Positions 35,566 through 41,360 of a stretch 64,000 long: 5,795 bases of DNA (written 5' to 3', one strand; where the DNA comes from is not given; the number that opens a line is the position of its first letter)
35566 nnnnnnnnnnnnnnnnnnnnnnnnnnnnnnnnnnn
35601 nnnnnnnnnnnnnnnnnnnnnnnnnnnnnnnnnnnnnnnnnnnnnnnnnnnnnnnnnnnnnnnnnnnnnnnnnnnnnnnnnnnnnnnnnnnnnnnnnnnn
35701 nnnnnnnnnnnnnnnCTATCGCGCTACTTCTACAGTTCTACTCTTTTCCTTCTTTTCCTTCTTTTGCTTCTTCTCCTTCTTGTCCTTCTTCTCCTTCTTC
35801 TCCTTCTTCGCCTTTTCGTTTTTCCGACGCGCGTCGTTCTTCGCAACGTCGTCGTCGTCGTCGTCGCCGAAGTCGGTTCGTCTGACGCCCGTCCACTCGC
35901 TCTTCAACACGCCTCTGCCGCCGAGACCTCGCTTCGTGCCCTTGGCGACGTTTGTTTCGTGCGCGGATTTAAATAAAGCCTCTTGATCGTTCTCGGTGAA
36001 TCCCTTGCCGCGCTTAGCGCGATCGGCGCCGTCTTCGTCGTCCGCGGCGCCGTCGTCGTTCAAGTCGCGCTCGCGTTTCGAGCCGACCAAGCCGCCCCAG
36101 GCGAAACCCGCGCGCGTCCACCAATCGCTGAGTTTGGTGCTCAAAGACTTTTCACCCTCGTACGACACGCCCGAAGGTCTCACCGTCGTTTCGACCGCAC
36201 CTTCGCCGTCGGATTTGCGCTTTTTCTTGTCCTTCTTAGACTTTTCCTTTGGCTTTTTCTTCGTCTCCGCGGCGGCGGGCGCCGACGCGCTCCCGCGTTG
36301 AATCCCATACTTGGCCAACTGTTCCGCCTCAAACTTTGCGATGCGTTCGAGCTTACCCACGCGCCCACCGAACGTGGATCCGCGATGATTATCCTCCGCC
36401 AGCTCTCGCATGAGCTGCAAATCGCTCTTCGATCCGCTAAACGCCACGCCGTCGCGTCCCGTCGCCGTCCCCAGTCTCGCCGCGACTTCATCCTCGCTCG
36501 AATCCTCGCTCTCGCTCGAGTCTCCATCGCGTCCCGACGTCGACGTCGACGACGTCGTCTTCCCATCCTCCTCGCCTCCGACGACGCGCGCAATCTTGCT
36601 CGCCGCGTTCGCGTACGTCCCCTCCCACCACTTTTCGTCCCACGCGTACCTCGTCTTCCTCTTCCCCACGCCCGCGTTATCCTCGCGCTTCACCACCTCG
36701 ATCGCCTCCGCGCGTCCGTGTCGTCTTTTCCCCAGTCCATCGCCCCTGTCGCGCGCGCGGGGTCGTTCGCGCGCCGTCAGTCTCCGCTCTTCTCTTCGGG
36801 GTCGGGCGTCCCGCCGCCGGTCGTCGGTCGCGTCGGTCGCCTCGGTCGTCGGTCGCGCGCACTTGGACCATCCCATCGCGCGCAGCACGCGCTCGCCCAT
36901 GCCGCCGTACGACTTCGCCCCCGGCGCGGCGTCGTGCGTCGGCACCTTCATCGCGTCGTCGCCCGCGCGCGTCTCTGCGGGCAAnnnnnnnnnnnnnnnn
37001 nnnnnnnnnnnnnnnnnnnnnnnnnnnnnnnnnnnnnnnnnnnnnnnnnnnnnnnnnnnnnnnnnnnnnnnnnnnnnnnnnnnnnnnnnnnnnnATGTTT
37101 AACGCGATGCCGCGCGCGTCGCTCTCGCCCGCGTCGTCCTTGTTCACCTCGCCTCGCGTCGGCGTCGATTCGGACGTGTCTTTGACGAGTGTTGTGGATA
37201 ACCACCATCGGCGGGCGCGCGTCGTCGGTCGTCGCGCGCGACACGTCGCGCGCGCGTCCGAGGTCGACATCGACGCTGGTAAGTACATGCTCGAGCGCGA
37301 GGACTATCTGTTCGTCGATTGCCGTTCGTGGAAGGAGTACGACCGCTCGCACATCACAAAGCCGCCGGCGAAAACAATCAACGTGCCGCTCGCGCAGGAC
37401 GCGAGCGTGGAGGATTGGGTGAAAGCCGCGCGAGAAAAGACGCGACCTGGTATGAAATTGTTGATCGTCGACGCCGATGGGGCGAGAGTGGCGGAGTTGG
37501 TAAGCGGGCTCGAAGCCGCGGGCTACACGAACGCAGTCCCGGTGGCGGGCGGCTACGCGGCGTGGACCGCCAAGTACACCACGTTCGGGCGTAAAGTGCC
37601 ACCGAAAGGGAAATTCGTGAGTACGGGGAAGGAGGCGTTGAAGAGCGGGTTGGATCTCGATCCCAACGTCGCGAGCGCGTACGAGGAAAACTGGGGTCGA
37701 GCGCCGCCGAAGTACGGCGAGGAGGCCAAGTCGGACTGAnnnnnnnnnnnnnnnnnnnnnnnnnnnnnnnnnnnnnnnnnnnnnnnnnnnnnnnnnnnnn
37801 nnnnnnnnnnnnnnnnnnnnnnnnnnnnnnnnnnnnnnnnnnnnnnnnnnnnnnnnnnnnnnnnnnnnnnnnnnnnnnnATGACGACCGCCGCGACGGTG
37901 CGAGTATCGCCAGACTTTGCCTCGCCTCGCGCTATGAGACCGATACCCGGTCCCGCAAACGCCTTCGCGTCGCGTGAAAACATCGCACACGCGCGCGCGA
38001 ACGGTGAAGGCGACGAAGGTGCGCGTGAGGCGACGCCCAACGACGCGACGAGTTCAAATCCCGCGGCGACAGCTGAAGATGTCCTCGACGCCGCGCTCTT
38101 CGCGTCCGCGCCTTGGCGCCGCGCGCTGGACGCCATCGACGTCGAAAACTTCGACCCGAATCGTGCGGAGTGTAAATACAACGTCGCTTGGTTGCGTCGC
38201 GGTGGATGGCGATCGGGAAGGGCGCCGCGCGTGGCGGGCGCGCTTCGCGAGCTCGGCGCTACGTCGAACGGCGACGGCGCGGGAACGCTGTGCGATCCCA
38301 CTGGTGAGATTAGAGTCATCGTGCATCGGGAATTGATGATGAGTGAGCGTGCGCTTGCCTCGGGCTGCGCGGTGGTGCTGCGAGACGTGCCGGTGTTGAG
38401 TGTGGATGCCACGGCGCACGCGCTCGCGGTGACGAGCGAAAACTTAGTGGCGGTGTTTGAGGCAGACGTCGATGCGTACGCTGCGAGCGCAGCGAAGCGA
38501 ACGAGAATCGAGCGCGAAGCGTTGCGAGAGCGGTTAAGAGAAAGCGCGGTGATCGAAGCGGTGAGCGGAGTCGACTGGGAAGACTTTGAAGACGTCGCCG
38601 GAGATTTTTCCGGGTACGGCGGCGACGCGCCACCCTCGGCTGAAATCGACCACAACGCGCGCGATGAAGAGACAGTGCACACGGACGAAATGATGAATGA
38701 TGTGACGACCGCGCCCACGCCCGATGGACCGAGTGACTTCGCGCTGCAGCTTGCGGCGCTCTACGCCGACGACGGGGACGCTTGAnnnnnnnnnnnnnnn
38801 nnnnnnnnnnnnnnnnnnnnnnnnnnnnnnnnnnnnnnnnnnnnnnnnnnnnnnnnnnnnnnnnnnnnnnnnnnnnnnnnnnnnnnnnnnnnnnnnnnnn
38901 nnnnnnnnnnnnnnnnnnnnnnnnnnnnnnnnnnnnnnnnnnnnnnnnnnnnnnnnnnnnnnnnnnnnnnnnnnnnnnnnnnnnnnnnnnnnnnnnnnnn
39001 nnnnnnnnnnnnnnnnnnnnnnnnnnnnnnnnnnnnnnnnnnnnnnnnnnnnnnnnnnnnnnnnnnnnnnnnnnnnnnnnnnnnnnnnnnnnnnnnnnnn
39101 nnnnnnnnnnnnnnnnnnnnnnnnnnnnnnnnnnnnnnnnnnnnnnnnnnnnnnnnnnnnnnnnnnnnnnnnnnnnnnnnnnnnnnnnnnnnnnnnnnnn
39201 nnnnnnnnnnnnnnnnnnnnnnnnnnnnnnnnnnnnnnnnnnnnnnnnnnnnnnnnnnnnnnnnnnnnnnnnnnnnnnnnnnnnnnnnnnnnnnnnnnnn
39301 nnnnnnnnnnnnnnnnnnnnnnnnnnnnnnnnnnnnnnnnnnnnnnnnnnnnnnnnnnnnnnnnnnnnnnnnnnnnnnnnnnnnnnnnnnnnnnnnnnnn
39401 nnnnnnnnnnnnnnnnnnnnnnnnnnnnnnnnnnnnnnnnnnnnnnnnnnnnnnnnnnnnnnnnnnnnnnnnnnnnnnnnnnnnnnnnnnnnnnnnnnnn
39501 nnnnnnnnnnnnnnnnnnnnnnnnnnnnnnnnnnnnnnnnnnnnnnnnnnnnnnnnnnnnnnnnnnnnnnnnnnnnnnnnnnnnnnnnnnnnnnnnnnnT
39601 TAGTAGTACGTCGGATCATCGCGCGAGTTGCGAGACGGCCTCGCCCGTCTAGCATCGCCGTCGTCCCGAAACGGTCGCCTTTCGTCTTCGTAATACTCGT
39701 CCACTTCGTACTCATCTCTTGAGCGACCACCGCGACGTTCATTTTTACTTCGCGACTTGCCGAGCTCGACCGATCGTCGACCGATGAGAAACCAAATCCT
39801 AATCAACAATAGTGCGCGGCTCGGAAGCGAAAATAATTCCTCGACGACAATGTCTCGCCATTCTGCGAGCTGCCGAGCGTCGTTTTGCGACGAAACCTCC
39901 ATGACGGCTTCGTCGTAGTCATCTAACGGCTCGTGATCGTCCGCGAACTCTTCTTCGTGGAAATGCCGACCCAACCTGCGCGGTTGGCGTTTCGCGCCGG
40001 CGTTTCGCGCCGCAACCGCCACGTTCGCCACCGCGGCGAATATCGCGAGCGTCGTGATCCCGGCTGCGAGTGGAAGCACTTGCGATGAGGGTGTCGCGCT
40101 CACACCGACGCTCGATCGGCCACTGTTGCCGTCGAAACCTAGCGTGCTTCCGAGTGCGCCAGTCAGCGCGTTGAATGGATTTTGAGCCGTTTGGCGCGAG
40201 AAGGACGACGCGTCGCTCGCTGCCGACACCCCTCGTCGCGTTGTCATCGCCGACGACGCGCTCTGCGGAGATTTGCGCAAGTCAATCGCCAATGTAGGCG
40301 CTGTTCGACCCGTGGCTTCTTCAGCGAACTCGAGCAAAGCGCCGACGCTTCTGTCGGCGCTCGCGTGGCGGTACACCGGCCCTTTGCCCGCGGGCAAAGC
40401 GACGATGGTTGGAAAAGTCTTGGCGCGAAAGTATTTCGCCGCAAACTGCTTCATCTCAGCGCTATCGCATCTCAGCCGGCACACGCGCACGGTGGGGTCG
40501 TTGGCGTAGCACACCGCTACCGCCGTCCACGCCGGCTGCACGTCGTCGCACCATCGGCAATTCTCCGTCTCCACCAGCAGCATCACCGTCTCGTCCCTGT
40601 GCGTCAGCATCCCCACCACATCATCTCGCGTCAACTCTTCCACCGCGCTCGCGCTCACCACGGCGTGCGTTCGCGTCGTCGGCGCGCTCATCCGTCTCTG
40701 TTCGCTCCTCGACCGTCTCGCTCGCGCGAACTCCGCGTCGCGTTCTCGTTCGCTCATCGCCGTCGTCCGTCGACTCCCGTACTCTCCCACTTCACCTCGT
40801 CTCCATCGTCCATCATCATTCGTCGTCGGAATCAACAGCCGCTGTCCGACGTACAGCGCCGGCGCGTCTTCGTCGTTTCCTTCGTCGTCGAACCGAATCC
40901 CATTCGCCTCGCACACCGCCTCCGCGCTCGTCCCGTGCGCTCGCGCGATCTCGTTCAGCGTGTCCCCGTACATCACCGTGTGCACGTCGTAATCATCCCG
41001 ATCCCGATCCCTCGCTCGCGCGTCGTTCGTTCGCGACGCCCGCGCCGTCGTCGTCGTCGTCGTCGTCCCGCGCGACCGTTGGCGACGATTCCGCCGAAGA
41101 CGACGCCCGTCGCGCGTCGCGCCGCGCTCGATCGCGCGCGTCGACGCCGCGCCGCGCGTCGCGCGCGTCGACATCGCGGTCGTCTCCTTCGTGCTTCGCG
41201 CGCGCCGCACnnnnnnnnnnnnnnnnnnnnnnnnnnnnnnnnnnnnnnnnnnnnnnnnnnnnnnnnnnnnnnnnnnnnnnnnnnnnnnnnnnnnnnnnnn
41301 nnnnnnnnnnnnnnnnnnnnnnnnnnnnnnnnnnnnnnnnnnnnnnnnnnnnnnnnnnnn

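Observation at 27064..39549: Two Ham1/ITPase paralogues 10 kb apart; one has lost the catalytic N-terminal motif and gained a 250-aa basic tail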

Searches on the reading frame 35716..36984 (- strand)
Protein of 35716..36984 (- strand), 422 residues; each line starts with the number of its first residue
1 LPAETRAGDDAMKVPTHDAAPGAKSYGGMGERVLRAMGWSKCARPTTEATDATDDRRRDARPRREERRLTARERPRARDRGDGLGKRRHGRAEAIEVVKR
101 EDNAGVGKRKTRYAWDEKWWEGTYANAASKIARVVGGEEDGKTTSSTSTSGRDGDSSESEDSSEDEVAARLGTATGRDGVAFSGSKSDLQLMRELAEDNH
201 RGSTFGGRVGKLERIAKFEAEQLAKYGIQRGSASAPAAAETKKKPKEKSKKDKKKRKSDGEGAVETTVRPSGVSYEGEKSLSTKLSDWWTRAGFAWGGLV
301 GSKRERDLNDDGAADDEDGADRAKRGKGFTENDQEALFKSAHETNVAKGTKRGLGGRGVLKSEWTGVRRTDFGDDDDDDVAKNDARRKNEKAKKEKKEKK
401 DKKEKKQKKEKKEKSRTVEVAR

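Call 62: search_protein_families(library=pfam, proteins=[window:35716-36984:-], max_evalue=0.001)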
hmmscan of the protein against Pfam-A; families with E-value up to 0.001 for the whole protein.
window:35716-36984:- (422 aa): 1 family
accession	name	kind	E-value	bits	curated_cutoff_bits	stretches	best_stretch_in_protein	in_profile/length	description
PF01585.28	G-patch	-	7.2e-06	26.3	22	1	81-107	17-43/45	G-patch domain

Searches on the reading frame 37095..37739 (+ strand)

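Call 62: search_protein_families(library=pfam, proteins=[window:37095-37739:+], max_evalue=0.001)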
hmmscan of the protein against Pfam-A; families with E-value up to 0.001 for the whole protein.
window:37095-37739:+ (214 aa): 1 family
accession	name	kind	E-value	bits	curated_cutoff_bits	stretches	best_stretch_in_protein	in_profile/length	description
PF00581.25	Rhodanese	-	1.8e-11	44.8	22.2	1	65-160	8-102/102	Rhodanese-like domain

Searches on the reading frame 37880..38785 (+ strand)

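Call 62: search_protein_families(library=pfam, proteins=[window:37880-38785:+], max_evalue=0.001)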
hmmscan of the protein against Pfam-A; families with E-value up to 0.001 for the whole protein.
window:37880-38785:+ (301 aa): 1 family
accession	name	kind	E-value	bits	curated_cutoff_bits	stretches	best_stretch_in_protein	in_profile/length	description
PF15072.12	HROB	-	5.4e-22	78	30.8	1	114-195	2-84/85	Homologous recombination OB-fold protein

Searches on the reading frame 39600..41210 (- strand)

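Call 62: search_protein_families(library=pfam, proteins=[window:39600-41210:-], max_evalue=0.001)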
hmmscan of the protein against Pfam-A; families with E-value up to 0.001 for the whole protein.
window:39600-41210:- (536 aa): 1 family
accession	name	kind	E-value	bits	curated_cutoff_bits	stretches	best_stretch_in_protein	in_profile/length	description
PF01476.26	LysM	-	1.3e-08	35.1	20.9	1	77-128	1-43/43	LysM domain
